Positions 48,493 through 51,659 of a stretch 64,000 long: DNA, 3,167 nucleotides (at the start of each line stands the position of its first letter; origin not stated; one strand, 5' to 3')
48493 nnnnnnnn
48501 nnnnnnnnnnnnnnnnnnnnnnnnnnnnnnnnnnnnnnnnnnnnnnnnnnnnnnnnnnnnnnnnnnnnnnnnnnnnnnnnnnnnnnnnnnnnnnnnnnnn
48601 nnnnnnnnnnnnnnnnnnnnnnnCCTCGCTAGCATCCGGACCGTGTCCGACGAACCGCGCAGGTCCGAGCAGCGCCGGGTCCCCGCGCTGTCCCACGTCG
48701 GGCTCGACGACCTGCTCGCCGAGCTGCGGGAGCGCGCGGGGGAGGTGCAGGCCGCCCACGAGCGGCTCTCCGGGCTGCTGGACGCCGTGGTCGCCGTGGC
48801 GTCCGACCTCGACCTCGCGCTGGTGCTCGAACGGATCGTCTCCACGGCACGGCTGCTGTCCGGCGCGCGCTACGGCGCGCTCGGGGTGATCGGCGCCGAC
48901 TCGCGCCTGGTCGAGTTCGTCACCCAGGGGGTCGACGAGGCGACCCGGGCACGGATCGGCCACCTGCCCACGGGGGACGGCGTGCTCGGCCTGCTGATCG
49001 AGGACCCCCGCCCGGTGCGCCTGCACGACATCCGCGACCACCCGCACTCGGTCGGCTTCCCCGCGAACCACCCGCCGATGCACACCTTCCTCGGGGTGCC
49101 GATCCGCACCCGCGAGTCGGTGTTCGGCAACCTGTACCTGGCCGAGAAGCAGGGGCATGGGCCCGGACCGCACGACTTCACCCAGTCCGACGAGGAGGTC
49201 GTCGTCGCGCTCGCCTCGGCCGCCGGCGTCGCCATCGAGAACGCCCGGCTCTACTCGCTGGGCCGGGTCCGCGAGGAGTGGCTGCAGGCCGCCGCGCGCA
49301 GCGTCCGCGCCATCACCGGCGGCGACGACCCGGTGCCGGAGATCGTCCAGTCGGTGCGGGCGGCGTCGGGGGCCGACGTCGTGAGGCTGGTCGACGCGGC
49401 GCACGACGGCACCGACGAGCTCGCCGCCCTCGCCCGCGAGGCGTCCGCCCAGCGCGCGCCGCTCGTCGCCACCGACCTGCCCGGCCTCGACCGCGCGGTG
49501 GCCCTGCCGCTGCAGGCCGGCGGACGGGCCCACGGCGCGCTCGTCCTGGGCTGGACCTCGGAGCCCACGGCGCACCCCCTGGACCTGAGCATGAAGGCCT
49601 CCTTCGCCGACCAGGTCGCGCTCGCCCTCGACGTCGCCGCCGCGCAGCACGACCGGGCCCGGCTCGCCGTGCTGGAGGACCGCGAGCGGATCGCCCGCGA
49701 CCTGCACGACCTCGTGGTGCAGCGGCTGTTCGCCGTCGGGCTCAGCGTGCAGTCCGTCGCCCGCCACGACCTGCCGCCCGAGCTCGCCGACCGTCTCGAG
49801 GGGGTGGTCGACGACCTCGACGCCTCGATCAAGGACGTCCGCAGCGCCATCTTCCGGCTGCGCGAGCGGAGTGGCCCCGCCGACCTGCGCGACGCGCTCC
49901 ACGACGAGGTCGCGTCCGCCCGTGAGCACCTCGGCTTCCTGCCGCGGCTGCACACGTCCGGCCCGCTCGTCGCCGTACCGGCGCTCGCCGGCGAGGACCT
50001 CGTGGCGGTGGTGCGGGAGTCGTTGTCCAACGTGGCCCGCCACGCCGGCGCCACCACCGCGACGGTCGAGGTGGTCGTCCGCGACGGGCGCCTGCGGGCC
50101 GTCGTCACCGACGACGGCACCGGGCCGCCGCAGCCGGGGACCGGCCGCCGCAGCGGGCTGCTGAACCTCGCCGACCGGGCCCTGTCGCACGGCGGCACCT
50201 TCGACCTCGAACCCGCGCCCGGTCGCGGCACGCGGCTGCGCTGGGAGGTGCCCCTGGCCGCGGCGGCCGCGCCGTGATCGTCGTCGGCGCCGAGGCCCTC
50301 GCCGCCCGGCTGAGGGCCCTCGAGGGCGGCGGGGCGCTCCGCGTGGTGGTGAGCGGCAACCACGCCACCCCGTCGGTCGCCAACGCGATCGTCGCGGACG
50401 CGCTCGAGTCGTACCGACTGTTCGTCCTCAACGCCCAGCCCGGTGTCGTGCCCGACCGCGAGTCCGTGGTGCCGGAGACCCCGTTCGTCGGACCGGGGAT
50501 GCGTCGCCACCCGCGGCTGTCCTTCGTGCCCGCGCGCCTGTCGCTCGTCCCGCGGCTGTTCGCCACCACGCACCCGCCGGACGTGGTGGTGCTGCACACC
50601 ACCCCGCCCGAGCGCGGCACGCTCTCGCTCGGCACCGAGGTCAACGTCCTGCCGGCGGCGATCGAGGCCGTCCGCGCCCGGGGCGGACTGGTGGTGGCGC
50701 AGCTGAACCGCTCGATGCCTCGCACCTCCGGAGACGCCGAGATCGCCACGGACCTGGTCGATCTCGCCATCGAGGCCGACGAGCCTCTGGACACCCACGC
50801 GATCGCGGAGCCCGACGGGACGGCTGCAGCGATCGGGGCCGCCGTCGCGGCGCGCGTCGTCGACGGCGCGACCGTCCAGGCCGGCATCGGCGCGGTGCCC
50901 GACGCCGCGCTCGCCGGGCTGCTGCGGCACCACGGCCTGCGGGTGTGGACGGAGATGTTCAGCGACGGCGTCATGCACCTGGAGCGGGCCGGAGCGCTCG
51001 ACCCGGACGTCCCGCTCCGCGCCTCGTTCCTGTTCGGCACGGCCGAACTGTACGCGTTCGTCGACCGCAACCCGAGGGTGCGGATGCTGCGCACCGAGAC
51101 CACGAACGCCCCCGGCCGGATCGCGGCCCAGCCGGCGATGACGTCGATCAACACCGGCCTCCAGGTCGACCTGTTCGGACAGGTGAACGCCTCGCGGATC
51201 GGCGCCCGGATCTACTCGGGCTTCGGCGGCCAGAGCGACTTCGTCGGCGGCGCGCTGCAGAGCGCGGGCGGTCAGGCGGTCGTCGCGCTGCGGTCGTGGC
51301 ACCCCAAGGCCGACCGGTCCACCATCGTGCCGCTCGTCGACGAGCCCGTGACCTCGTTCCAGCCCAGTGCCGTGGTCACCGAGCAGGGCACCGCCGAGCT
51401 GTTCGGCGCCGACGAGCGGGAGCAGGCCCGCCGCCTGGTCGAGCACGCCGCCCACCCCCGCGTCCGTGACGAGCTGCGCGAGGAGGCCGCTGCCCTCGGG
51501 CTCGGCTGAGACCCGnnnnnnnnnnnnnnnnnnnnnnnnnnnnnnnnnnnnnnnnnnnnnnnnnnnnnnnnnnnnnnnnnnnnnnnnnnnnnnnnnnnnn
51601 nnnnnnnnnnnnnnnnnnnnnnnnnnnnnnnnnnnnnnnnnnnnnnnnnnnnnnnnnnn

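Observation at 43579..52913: DevR/DevS (DosR/DosS)-type dormancy-like island sits between the CIS cap gene and the CIS structural operon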

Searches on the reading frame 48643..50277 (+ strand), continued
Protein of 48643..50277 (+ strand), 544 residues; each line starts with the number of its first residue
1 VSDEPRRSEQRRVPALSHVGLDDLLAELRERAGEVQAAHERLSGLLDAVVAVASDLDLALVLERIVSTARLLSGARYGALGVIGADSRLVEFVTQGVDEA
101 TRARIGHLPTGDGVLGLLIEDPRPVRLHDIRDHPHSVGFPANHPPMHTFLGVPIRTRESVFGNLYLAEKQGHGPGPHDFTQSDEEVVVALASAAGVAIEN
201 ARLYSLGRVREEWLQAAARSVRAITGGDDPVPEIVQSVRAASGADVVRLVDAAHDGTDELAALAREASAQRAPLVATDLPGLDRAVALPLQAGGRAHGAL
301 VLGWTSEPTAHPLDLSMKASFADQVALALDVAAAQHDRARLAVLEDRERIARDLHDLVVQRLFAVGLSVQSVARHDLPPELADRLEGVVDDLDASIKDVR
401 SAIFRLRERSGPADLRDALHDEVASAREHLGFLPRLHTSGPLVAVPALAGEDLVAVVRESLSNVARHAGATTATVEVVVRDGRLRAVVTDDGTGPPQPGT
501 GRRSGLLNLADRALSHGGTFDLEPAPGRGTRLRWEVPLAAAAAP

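Call 50: search_protein_families(library=ncbifam, proteins=[window:48643-50277:+], max_evalue=0.001)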
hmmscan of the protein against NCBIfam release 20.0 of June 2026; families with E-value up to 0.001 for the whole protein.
window:48643-50277:+ (544 aa): 8 families
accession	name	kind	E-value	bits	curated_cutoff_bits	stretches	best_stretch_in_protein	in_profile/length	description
NF047786.1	his_kin_MadS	equivalog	6.7e-24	84.8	500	1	342-537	226-434/434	MadS family sensor histidine kinase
NF007896.0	PRK10600.1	equivalog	3.3e-23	82.2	578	1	324-529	368-576/598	nitrate/nitrite two-component system sensor histidine kinase NarX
NF052443.1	SensHisKinMctS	equivalog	5.4e-19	67.9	700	1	345-541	249-451/457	two-component system sensor histidine kinase MctS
NF008184.0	PRK10935.1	equivalog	3.7e-15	55.6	553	1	289-533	310-554/565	nitrate/nitrite two-component system sensor histidine kinase NarQ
NF052531.1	Strep_LiaS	equivalog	2e-14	53.6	450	1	342-538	128-327/328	envelope stress sensor histidine kinase LiaS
NF047322.1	HK_morpho_MacS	equivalog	2.3e-10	40.2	300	1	340-537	176-367/367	MacS family sensor histidine kinase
NF008649.0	PRK11644.1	equivalog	8.8e-10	37.9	408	1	347-537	304-495/499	signal transduction histidine-protein kinase/phosphatase UhpB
NF008283.0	PRK11061.1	equivalog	1.9e-07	29.7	583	1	46-220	6-177/748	phosphoenolpyruvate--protein phosphotransferase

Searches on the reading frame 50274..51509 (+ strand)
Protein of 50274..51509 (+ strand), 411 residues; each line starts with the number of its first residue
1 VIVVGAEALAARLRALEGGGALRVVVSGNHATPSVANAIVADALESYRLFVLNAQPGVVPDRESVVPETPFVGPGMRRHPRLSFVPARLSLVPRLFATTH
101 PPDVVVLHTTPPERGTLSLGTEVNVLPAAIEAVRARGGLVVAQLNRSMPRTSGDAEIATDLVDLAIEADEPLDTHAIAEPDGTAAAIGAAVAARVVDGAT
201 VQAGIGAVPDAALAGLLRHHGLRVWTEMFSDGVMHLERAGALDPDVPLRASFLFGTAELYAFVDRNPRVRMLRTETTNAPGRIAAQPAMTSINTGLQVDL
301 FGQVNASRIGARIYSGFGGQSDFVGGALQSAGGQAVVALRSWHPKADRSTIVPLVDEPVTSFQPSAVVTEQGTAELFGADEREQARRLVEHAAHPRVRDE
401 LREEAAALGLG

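Call 5: search_protein_families(library=pfam, proteins=[window:50274-51509:+], max_evalue=0.01)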
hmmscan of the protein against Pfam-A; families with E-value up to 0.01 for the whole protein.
window:50274-51509:+ (411 aa): 2 families
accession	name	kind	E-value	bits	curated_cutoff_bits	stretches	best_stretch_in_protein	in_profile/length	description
PF13336.12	AcetylCoA_hyd_C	-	1e-46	159.1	23.7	1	255-405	1-154/154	Acetyl-CoA hydrolase/transferase C-terminal domain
PF16957.11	Mal_decarbox_Al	-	4.8e-05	22.3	25.4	1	89-177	126-213/546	Malonate decarboxylase, alpha subunit, transporter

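Call 50: search_protein_families(library=ncbifam, proteins=[window:50274-51509:+], max_evalue=0.001)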
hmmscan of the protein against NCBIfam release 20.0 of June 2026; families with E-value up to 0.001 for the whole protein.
window:50274-51509:+ (411 aa): 5 families
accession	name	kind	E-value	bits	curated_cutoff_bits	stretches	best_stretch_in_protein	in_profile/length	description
TIGR03948.1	butyr_acet_CoA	equivalog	3.9e-35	121.5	674.8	1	84-407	97-436/445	butyryl-CoA:acetate CoA-transferase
TIGR03458.1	YgfH_subfam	subfamily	1e-22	80.5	658.7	1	200-403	254-457/489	succinate CoA transferase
NF053853.1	ScActCoATferScpC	equivalog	3.2e-20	72.3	500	1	200-403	258-461/493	succinyl-CoA:acetate CoA-transferase ScpC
NF053666.1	BtrAceCoATfers1341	equivalog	3.3e-20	72.4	740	1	166-403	209-457/492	butyryl-CoA:acetate CoA transferase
TIGR01110.1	mdcA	equivalog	0.00086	18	789.15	0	89-172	126-208/543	malonate decarboxylase subunit alpha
